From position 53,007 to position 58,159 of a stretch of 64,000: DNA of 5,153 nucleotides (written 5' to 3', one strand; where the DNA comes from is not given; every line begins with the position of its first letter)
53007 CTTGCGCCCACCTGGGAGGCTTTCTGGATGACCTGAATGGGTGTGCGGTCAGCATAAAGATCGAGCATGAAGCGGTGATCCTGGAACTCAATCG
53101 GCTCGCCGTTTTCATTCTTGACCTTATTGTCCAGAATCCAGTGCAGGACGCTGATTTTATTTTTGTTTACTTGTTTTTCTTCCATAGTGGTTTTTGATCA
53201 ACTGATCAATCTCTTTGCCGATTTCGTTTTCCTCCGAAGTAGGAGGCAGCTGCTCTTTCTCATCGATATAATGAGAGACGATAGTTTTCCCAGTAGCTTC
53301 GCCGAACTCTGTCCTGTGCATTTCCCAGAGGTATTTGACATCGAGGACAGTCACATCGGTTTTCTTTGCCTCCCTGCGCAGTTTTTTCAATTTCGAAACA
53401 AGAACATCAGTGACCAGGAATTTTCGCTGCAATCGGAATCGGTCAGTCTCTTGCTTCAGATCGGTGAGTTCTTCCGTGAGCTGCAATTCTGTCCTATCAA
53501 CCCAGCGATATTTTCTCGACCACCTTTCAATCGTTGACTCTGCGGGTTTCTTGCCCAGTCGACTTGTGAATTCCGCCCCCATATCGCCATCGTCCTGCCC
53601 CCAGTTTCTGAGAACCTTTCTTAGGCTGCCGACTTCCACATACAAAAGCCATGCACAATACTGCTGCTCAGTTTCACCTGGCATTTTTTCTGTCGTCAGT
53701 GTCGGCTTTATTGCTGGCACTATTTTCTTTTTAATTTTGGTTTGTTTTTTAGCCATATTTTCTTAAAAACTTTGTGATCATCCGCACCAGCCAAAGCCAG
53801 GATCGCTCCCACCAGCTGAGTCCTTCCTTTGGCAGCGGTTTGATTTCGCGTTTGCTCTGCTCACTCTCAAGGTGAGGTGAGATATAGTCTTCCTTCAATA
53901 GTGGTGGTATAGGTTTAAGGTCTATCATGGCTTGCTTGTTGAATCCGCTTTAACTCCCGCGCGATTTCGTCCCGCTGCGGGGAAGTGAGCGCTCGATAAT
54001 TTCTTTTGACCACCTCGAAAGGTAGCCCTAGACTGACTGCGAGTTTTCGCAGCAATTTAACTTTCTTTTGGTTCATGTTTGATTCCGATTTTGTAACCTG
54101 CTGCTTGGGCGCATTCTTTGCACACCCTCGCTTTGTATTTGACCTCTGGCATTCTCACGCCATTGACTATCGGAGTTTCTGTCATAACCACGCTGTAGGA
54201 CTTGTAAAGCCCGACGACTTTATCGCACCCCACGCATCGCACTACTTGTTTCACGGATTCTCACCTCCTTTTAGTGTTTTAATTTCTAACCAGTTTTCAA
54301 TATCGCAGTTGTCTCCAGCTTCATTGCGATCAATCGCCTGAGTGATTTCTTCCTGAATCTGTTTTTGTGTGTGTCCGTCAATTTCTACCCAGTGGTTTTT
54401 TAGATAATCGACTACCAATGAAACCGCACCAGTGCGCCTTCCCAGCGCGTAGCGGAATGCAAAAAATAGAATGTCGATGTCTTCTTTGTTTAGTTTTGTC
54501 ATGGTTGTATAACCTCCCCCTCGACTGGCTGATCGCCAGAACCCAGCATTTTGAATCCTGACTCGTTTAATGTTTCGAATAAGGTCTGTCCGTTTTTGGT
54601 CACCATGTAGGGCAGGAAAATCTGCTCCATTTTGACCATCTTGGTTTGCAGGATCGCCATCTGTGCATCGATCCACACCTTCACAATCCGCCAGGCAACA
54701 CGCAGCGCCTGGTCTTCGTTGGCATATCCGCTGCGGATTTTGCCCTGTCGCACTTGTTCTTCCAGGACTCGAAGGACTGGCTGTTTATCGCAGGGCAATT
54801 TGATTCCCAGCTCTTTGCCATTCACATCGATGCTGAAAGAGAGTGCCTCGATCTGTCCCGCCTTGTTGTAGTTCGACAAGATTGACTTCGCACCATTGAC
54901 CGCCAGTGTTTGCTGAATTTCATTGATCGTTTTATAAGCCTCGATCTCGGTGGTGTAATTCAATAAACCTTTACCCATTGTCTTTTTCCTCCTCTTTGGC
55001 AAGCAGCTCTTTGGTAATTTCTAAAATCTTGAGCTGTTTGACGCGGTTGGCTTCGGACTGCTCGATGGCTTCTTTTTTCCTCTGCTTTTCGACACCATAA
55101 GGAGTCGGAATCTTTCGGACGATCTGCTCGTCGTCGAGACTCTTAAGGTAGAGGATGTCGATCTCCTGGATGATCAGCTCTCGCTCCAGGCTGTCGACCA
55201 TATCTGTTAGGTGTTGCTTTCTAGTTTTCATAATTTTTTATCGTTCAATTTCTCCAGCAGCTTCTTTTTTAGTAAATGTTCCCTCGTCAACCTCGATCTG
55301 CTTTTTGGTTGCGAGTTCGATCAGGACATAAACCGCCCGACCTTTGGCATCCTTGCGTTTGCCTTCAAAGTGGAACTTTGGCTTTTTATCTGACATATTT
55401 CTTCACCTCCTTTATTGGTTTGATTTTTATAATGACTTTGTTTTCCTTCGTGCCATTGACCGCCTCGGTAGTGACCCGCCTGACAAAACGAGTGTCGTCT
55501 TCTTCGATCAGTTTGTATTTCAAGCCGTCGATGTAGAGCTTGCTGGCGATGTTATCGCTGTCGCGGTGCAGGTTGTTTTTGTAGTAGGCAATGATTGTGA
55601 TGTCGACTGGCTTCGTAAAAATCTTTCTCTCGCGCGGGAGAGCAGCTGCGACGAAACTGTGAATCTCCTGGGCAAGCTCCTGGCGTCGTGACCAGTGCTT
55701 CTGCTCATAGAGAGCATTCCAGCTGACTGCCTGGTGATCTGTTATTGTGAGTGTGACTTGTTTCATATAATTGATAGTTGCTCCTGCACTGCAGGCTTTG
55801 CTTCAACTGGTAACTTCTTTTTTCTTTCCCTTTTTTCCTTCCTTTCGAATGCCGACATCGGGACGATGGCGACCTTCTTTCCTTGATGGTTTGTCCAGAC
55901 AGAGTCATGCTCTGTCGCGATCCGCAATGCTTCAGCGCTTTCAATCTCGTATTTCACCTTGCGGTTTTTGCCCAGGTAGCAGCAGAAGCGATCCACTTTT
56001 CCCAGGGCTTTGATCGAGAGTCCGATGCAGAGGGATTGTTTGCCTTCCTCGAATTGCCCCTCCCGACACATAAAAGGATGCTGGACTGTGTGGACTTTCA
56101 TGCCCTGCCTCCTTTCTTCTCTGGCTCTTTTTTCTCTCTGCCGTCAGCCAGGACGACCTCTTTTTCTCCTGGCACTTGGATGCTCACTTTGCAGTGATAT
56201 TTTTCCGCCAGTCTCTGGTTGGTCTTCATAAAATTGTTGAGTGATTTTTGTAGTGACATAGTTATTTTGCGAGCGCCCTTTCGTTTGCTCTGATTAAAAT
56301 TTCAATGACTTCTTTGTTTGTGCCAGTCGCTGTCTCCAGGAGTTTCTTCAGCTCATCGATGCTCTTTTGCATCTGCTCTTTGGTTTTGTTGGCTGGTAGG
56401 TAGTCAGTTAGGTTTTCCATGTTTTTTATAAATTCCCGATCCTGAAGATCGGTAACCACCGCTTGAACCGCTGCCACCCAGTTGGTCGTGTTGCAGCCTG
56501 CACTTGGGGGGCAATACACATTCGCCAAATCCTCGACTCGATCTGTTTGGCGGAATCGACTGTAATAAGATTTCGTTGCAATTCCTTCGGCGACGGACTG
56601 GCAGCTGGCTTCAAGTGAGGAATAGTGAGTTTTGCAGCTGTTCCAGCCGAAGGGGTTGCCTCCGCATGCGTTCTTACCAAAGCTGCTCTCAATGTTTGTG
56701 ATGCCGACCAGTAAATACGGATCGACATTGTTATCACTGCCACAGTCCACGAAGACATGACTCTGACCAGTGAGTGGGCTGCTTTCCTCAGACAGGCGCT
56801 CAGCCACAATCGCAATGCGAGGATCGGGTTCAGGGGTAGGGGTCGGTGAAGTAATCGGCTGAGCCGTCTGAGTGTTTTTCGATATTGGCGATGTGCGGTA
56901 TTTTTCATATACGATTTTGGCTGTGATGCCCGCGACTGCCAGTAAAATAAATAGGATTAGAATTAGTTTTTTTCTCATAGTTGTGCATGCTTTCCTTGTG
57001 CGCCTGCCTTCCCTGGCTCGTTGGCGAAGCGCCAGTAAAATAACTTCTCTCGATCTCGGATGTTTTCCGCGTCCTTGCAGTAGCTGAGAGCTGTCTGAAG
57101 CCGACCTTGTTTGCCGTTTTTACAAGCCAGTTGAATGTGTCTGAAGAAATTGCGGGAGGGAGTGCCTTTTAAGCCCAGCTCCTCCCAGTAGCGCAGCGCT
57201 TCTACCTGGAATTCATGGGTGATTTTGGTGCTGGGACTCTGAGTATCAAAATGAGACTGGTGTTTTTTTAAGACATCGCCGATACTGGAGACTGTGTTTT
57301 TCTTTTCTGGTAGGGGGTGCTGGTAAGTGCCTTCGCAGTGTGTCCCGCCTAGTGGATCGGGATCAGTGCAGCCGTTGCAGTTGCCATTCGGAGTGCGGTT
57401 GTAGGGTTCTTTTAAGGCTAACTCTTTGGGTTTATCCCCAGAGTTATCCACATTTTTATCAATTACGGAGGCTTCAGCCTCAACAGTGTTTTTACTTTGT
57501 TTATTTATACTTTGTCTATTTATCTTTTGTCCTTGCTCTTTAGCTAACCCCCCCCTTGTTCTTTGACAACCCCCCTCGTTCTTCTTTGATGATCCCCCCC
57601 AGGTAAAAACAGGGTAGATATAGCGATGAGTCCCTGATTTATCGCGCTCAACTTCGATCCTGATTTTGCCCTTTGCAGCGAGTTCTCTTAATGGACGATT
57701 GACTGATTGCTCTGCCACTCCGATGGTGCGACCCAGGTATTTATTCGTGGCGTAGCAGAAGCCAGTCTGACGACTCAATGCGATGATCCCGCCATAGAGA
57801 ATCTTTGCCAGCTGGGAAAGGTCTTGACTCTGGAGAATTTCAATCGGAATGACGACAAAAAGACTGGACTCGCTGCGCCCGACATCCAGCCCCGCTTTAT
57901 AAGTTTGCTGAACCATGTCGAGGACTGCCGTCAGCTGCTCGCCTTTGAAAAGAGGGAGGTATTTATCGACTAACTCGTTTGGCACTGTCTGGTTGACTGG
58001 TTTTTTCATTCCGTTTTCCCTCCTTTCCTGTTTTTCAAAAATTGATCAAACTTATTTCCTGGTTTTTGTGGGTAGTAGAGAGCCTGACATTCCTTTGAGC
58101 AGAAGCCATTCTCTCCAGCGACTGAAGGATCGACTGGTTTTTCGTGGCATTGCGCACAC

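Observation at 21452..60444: Prophage of about 37.5 kb inserted into the middle of comM (Walker-B region), splitting the gene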

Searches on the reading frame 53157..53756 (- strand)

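Call 46: search_protein_families(library=phrogs, proteins=[window:53157-53756:-], max_evalue=0.001)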
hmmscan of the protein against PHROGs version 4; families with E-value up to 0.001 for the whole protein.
window:53157-53756:- (199 aa): 1 family
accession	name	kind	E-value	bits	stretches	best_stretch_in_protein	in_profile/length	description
phrog_6299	-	head and packaging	2.7e-08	35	1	21-109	9-84/193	terminase small subunit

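Call 47: search_protein_families(library=pfam, proteins=[window:53157-53756:-], max_evalue=0.01)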
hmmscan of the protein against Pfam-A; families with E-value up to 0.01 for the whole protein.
window:53157-53756:- (199 aa): 0 families

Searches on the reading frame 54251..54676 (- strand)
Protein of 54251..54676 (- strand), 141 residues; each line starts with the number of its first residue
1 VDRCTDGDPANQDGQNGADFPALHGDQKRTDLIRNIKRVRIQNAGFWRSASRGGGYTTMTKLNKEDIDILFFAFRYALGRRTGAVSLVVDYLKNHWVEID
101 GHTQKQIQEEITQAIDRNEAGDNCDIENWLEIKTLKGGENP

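Call 46: search_protein_families(library=phrogs, proteins=[window:54251-54676:-], max_evalue=0.001)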
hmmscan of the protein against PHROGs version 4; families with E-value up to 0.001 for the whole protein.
window:54251-54676:- (141 aa): 1 family
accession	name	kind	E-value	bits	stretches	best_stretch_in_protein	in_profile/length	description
phrog_11947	-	unknown function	6.8e-15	56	1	68-132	15-80/100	-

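Call 47: search_protein_families(library=pfam, proteins=[window:54251-54676:-], max_evalue=0.01)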
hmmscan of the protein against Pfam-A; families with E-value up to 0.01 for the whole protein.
window:54251-54676:- (141 aa): 0 families

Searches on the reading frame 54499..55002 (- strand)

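Call 46: search_protein_families(library=phrogs, proteins=[window:54499-55002:-], max_evalue=0.001)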
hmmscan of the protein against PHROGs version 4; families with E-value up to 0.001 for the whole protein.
window:54499-55002:- (167 aa): 1 family
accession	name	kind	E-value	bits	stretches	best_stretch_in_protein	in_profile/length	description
phrog_17260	-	unknown function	6.2e-05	23.9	1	17-143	7-130/158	-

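Call 47: search_protein_families(library=pfam, proteins=[window:54499-55002:-], max_evalue=0.01)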
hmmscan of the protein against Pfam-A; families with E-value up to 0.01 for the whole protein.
window:54499-55002:- (167 aa): 1 family
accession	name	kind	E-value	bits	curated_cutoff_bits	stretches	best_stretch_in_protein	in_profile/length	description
PF25330.1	C2_nem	-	0.01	16.2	27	0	28-86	46-105/142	Nematode specific C2 domain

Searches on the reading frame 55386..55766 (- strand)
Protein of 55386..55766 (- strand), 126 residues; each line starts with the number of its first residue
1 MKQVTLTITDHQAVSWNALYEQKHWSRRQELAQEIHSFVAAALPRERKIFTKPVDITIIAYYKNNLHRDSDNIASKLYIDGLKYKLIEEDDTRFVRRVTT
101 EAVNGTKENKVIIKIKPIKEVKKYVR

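Call 44: search_protein_families(library=pfam, proteins=[window:55386-55766:-], max_evalue=0.01)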
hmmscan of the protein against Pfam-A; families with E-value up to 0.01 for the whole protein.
window:55386-55766:- (126 aa): 0 families

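Call 45: search_protein_families(library=phrogs, proteins=[window:55386-55766:-], max_evalue=0.001)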
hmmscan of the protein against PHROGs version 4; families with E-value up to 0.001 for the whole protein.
window:55386-55766:- (126 aa): 4 families
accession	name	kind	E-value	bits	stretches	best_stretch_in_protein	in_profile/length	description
phrog_34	-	DNA, RNA and nucleotide metabolism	2.2e-15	58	1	20-122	91-198/259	RusA-like Holliday junction resolvase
phrog_1682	-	DNA, RNA and nucleotide metabolism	2.8e-09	37.7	1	10-121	34-148/387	RusA-like Holliday junction resolvase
phrog_4632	-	DNA, RNA and nucleotide metabolism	4.8e-08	34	1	9-122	34-161/171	RusA-like Holliday junction resolvase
phrog_1532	-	unknown function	0.00096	19.8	0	51-120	7-74/80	-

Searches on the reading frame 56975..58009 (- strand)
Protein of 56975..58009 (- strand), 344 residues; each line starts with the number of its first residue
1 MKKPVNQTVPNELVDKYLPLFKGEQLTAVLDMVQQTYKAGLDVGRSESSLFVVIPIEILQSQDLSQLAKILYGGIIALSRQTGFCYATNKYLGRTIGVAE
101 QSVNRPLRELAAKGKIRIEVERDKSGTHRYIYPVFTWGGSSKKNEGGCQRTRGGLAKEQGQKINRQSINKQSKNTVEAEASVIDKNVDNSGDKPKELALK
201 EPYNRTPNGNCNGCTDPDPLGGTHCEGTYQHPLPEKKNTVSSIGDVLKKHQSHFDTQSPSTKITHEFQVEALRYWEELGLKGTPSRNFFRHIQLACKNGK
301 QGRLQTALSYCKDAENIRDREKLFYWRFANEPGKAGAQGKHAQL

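Call 44: search_protein_families(library=pfam, proteins=[window:56975-58009:-], max_evalue=0.01)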
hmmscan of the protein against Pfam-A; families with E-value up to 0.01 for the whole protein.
window:56975-58009:- (344 aa): 1 family
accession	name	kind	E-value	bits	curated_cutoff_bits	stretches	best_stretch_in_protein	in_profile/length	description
PF13730.12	HTH_36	-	1.6e-05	25.1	25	1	63-114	2-53/55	Helix-turn-helix domain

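Call 45: search_protein_families(library=phrogs, proteins=[window:56975-58009:-], max_evalue=0.001)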
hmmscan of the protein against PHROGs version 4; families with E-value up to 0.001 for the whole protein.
window:56975-58009:- (344 aa): 8 families
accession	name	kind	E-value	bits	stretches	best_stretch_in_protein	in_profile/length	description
phrog_2880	-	DNA, RNA and nucleotide metabolism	5.9e-13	49.6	1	54-197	16-165/459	replication initiation protein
phrog_270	-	DNA, RNA and nucleotide metabolism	1.9e-12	48.2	1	49-192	30-174/383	replication initiation protein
phrog_19658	-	DNA, RNA and nucleotide metabolism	9.5e-11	42.7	1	51-162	4-100/283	replication initiation protein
phrog_428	-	DNA, RNA and nucleotide metabolism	8.6e-09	36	1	26-181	62-220/455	replication initiation protein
phrog_678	-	DNA, RNA and nucleotide metabolism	5.4e-08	33.8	1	9-200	35-182/346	replication initiation O-like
phrog_186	-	DNA, RNA and nucleotide metabolism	6e-08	33.7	1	34-191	5-162/308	DnaD-like helicase loader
phrog_345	-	DNA, RNA and nucleotide metabolism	4.8e-06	27.5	1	60-179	41-148/297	replication initiation O-like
phrog_4221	-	DNA, RNA and nucleotide metabolism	0.00014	22.3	1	55-186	17-145/325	replication initiation protein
